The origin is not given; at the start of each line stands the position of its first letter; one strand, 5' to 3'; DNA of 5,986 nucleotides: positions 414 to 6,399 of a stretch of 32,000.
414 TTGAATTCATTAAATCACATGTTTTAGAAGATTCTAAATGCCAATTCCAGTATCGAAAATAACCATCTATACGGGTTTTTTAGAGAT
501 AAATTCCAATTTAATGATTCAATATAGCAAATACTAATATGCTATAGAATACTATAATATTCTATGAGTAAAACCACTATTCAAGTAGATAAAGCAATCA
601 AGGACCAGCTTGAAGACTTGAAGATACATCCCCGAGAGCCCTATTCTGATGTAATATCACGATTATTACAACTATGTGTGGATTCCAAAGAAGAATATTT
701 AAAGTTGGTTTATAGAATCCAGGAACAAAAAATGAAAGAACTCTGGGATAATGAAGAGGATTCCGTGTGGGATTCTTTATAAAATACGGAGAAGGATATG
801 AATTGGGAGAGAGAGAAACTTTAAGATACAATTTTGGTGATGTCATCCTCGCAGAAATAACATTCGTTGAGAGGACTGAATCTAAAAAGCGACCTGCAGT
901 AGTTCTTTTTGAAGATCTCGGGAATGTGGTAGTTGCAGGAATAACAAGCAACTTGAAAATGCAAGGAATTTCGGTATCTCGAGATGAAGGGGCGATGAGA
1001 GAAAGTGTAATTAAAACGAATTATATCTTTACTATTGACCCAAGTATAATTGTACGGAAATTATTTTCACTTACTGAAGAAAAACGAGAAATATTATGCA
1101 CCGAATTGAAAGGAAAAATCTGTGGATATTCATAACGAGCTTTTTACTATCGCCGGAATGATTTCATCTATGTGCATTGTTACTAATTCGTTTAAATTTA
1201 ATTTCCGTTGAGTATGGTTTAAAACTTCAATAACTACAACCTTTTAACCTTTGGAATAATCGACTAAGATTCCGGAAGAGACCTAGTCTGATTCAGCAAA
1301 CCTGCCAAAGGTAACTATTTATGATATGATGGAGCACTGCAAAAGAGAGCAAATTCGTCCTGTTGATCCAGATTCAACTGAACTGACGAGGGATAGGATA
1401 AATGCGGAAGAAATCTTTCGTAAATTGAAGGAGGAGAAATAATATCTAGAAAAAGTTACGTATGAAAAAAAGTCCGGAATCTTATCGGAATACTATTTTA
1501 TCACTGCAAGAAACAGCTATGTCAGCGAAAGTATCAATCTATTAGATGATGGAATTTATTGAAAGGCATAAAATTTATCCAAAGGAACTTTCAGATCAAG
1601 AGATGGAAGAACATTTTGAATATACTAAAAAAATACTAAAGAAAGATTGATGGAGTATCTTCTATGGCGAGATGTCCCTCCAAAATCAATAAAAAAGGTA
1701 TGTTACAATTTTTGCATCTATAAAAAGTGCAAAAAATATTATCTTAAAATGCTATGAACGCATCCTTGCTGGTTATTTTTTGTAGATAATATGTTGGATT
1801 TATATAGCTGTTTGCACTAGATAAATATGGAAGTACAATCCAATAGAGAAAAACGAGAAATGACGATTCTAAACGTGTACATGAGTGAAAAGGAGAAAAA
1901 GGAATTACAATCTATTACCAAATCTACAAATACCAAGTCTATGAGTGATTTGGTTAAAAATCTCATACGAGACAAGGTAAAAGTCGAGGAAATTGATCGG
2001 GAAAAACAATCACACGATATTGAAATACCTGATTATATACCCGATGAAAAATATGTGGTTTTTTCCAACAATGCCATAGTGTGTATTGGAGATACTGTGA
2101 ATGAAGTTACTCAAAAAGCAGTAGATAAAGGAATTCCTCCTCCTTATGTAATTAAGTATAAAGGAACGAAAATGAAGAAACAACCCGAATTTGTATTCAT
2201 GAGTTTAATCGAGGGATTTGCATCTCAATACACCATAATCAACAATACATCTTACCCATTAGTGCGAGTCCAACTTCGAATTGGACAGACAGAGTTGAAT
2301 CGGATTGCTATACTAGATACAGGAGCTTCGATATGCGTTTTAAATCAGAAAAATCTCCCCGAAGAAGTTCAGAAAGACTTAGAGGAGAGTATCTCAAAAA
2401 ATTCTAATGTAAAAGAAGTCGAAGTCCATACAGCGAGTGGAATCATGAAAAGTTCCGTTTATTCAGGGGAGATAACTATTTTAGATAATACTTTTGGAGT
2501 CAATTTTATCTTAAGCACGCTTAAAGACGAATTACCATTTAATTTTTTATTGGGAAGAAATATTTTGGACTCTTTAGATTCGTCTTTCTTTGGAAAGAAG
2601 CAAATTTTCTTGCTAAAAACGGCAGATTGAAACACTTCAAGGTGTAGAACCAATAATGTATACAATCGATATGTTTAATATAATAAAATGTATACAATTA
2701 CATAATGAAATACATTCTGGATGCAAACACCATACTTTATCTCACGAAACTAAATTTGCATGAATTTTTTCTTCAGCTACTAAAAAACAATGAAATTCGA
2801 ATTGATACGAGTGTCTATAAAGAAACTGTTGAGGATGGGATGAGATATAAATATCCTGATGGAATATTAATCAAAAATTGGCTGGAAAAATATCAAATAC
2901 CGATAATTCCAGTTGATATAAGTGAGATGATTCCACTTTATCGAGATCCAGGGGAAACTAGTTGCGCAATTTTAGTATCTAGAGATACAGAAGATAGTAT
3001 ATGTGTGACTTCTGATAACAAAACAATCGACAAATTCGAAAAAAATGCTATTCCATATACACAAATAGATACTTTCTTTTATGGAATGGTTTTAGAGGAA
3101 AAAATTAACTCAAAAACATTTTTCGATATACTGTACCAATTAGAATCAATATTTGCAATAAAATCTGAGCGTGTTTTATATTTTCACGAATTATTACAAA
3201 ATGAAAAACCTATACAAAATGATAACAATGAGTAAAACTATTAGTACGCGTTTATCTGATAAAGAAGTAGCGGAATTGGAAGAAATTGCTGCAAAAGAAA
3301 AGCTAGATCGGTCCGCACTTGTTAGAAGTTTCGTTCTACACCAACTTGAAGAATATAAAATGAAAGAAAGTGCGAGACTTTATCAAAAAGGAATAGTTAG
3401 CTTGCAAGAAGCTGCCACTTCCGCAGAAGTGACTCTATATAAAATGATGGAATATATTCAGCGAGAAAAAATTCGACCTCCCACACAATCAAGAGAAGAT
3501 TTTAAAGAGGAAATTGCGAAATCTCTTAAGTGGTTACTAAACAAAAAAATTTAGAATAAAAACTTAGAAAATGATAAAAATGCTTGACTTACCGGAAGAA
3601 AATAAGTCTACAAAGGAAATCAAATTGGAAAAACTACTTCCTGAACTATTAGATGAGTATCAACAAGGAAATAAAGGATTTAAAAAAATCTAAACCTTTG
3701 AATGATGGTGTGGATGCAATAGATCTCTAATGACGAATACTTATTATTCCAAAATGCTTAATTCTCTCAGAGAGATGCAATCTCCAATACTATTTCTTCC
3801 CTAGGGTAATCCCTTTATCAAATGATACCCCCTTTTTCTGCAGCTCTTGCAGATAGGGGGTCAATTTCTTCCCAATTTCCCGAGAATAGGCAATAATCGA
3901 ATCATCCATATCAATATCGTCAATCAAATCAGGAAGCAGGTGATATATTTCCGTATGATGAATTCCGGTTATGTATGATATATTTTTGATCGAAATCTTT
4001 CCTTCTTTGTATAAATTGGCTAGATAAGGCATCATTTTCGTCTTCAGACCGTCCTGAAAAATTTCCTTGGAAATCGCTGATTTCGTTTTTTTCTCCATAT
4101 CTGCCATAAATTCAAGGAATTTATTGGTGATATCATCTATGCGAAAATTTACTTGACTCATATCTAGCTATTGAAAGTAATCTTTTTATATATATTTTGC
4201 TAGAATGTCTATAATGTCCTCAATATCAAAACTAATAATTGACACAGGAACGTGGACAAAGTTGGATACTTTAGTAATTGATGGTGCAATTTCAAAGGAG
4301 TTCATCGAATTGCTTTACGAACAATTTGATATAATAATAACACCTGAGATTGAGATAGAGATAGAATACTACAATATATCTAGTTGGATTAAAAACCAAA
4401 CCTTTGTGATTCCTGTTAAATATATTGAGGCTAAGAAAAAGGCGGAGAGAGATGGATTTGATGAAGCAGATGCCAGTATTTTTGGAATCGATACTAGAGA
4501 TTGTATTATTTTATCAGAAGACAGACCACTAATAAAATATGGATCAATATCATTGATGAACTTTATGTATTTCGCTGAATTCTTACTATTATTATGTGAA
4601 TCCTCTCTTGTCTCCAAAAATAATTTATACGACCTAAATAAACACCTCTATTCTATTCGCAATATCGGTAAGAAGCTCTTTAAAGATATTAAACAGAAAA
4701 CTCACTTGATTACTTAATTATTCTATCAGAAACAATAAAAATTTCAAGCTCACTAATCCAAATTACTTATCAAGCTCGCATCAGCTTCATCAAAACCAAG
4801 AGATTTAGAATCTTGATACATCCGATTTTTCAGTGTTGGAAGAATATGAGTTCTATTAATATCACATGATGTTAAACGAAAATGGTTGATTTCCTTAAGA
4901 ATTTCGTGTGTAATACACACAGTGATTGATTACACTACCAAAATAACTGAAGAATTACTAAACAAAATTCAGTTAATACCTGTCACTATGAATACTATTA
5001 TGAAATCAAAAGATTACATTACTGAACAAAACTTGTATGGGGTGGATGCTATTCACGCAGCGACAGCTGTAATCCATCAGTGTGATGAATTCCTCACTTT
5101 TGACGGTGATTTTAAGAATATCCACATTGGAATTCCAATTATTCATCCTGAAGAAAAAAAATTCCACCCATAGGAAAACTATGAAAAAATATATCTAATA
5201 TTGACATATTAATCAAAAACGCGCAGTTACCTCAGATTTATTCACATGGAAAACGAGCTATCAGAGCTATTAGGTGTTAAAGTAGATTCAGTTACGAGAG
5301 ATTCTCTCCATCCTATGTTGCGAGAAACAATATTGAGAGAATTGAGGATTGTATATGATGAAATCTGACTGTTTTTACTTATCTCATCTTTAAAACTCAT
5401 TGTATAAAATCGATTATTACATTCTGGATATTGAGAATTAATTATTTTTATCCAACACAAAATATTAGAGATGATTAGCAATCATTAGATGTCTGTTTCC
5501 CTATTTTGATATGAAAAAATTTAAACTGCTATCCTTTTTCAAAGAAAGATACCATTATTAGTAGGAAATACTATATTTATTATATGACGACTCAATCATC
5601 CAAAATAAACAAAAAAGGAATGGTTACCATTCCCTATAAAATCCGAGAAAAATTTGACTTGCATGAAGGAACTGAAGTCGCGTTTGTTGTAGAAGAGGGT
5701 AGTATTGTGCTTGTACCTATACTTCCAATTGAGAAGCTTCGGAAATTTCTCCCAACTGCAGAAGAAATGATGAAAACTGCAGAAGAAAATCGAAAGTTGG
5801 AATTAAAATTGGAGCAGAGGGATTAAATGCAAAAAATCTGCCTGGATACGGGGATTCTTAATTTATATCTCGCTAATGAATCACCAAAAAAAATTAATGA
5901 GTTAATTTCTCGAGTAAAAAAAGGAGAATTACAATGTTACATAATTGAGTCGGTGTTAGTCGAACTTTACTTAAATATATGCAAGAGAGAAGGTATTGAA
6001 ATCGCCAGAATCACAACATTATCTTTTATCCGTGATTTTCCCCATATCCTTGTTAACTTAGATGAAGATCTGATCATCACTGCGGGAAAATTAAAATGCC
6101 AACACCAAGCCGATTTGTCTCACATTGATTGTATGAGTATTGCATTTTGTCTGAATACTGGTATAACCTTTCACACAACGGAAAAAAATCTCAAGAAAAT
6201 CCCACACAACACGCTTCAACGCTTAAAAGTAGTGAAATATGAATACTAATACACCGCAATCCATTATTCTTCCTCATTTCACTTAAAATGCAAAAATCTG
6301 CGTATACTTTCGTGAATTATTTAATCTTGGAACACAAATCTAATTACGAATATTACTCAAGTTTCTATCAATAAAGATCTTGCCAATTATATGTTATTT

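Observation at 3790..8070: Head-to-head PIN / RHH-UPF0175 module with a conserved 52-bp spacer and one shared TATA box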

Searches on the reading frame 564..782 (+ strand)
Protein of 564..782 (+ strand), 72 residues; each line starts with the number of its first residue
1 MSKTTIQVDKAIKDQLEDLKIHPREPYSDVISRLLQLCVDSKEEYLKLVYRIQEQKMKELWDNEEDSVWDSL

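Call 74: search_protein_families(library=pfam, proteins=[window:564-782:+], max_evalue=0.01)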
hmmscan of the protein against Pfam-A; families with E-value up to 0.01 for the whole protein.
window:564-782:+ (72 aa): 3 families
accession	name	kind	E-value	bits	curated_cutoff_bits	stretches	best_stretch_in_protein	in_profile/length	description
PF24434.1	DUF7557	-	1.5e-05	24.7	25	1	4-36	2-33/45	Family of unknown function (DUF7557)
PF02697.20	VAPB_antitox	-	0.0032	18.6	27.9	1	5-60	2-57/69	Putative antitoxin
PF08418.15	Pol_alpha_B_N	-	0.0091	16.3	24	0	11-42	2-30/67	DNA polymerase alpha subunit B N-terminal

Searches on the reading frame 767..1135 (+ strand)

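Call 74: search_protein_families(library=pfam, proteins=[window:767-1135:+], max_evalue=0.01)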
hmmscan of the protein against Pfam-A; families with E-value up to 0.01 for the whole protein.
window:767-1135:+ (122 aa): 1 family
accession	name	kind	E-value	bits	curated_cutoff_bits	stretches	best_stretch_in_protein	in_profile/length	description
PF02452.23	PemK_toxin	-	2.2e-08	34.7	23.1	1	24-114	3-105/109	PemK-like, MazF-like toxin of type II toxin-antitoxin system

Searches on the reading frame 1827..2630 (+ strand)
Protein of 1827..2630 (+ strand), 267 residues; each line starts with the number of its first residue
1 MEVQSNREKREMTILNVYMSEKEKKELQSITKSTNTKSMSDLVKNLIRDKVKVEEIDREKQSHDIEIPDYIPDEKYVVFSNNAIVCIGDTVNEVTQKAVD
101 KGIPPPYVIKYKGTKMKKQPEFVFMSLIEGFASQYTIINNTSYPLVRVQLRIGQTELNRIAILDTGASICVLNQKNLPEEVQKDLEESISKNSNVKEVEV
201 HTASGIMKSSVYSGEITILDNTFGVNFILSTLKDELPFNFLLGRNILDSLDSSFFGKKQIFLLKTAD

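Call 74: search_protein_families(library=pfam, proteins=[window:1827-2630:+], max_evalue=0.01)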
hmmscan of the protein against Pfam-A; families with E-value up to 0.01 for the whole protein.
window:1827-2630:+ (267 aa): 2 families
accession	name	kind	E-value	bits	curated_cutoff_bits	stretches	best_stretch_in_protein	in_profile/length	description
PF00077.25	RVP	-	1.2e-09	38.8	20.7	1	144-251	5-97/101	Retroviral aspartyl protease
PF01402.27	RHH_1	-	0.007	16.7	20.5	0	15-51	2-37/39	Ribbon-helix-helix protein, copG family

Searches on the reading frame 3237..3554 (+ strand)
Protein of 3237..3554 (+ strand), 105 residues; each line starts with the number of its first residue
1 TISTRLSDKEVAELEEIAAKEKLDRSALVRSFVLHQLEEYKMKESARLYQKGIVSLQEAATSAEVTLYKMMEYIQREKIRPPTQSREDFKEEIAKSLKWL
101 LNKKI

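Call 4: search_protein_families(library=pfam, proteins=[window:3237-3554:+], max_evalue=1)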
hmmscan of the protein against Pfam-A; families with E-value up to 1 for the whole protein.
window:3237-3554:+ (105 aa): 6 families
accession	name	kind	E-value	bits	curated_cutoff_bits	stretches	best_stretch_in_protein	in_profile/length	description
PF03683.19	UPF0175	-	4.4e-07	29.9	27.9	1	42-94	22-74/75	Uncharacterised protein family (UPF0175)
PF01402.27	RHH_1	-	5.8e-05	23.3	20.5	1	4-38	4-38/39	Ribbon-helix-helix protein, copG family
PF19807.5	DUF6290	-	0.0053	17.4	27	1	1-39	3-41/72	Family of unknown function (DUF6290)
PF21983.2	NikA-like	-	0.022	15.4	27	1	1-36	6-41/72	Mobilization protein NikA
PF13467.12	RHH_4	-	0.063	13.8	25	0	12-31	23-42/67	Ribbon-helix-helix domain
PF13618.11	Gluconate_2-dh3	-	0.13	13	23.4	1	22-64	21-63/135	Gluconate 2-dehydrogenase subunit 3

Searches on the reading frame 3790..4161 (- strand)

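Call 4: search_protein_families(library=pfam, proteins=[window:3790-4161:-], max_evalue=1)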
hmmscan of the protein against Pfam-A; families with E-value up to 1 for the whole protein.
window:3790-4161:- (123 aa): 4 families
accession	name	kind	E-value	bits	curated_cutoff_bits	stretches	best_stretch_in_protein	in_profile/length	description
PF06847.16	Arc_PepC_II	-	0.0046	18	29.9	1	6-58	12-66/93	Archaeal Peptidase A24 C-terminus Type II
PF04691.17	ApoC-I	-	0.028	14.7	28.3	1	5-45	5-44/61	Apolipoprotein C-I (ApoC-1)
PF05491.19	RuvB_C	-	0.049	14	24.7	1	38-74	3-42/72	RuvB C-terminal winged helix domain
PF03683.19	UPF0175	-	0.055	13.6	27.9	1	47-76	25-54/75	Uncharacterised protein family (UPF0175)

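Call 57: search_protein_families(library=ncbifam, proteins=[window:3790-4161:-], max_evalue=0.1)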
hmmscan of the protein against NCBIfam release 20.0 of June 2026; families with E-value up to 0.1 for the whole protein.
window:3790-4161:- (123 aa): 1 family
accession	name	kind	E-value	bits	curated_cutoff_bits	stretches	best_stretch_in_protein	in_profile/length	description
NF053653.1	InDiPhoBT2121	equivalog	0.0018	17.9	245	1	29-119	73-165/216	inorganic diphosphatase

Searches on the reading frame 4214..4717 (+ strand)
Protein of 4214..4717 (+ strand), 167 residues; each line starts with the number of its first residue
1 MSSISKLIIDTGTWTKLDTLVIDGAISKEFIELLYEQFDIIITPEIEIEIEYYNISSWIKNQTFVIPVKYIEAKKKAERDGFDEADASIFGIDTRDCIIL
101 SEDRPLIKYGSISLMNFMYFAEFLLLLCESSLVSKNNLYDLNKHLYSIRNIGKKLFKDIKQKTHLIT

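Call 4: search_protein_families(library=pfam, proteins=[window:4214-4717:+], max_evalue=1)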
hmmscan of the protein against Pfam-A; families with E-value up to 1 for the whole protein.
window:4214-4717:+ (167 aa): 1 family
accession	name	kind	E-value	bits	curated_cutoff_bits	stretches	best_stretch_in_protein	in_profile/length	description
PF15952.10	ESM4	-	0.26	12.2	27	0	129-163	11-45/173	Enhancer of split M4 family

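Call 57: search_protein_families(library=ncbifam, proteins=[window:4214-4717:+], max_evalue=0.1)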
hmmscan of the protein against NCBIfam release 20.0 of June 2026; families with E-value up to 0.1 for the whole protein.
window:4214-4717:+ (167 aa): 0 families

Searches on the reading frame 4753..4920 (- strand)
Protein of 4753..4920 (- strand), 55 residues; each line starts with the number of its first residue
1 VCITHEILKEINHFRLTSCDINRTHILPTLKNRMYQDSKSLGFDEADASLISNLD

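Call 4: search_protein_families(library=pfam, proteins=[window:4753-4920:-], max_evalue=1)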
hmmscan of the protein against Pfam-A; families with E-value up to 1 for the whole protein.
window:4753-4920:- (55 aa): 1 family
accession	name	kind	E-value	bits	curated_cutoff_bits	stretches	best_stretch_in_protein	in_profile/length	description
PF21034.3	BCAS3_WD40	-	0.15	11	26.3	1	12-52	378-416/479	BCAS3, WD40 repeat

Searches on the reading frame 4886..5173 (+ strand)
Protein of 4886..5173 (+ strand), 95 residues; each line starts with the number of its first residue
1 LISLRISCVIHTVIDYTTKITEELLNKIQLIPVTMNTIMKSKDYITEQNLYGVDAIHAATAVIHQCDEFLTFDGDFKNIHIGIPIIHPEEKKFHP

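Call 4: search_protein_families(library=pfam, proteins=[window:4886-5173:+], max_evalue=1)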
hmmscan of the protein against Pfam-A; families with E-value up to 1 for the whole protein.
window:4886-5173:+ (95 aa): 3 families
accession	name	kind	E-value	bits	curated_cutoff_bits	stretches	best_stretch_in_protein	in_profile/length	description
PF01850.27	PIN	-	5.1e-08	34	23.6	1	20-79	59-117/120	PIN domain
PF18538.6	DUF5624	-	0.017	15.6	25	1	9-50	69-110/129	Domain of unknown function (DUF5624)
PF24151.2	ArlX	-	0.11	12.4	28.7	1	7-63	153-207/229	ArlX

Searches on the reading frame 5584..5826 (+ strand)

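Call 74: search_protein_families(library=pfam, proteins=[window:5584-5826:+], max_evalue=0.01)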
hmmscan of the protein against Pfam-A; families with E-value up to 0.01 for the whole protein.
window:5584-5826:+ (80 aa): 1 family
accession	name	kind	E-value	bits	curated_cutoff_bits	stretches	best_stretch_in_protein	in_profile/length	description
PF04014.23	MazE_antitoxin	-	4.1e-11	43.1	24.7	1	7-46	3-43/48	Antidote-toxin recognition MazE, bacterial antitoxin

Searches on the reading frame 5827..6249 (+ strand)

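Call 74: search_protein_families(library=pfam, proteins=[window:5827-6249:+], max_evalue=0.01)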
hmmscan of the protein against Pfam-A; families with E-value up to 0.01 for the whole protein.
window:5827-6249:+ (140 aa): 1 family
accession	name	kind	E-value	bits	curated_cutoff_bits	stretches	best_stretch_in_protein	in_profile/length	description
PF01850.27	PIN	-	1.3e-09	39.1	23.6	1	4-126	1-118/120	PIN domain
